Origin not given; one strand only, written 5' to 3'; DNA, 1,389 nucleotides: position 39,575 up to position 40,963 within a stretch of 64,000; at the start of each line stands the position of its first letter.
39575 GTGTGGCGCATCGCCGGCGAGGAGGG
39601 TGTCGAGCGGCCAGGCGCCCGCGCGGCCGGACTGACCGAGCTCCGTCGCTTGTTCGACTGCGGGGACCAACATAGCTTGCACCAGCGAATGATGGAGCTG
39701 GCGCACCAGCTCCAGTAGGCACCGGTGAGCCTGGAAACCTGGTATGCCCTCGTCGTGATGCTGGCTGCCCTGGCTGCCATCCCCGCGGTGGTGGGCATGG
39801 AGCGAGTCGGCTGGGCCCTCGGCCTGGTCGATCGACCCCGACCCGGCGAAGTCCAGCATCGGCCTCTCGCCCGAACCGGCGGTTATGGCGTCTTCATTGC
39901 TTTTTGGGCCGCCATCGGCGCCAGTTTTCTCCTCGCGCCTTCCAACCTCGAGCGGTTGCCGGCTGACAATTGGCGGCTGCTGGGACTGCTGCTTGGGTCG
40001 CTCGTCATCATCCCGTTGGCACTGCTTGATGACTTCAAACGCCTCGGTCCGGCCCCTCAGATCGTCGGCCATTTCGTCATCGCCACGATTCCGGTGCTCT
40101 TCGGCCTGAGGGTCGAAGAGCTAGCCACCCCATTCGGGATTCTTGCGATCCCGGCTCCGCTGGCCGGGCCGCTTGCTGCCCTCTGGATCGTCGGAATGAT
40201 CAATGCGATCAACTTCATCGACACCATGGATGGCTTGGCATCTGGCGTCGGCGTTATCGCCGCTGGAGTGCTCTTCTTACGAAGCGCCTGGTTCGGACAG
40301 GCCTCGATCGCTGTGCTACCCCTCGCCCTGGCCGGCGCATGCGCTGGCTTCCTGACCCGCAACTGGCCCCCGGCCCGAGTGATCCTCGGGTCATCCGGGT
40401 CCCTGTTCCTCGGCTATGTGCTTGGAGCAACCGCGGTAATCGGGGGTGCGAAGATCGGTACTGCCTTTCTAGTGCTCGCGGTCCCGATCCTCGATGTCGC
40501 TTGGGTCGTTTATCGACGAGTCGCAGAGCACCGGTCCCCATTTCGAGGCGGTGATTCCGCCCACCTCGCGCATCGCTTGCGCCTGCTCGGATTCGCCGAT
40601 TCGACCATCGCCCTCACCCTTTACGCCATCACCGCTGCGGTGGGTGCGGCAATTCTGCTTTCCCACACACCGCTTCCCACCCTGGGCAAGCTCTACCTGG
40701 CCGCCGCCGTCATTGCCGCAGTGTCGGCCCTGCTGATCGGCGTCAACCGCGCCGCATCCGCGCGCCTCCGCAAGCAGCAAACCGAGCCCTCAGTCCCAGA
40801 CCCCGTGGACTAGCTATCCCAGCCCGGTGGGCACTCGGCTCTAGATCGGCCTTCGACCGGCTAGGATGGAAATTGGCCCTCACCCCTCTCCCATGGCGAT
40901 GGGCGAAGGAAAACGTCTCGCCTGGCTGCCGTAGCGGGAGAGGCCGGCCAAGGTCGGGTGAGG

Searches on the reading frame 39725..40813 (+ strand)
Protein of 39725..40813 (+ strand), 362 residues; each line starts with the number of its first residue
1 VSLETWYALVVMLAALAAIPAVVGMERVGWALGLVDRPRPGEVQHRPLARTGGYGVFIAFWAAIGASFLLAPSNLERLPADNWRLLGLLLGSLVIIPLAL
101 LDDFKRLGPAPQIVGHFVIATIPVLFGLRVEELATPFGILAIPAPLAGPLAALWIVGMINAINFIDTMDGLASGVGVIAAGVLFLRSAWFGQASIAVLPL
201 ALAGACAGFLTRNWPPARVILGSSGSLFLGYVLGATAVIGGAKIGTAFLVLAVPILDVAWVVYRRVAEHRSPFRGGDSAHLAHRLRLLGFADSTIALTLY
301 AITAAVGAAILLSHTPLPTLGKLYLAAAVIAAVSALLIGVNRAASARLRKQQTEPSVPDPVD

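Call 69: search_protein_families(library=pfam, max_evalue=0.00001, proteins=[window:39725-40813:+])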
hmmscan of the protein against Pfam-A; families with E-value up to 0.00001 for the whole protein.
window:39725-40813:+ (362 aa): 1 family
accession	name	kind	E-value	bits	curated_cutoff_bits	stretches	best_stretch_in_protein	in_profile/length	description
PF00953.26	Glycos_transf_4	-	1.9e-32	112.9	27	1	86-240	2-159/160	Glycosyl transferase family 4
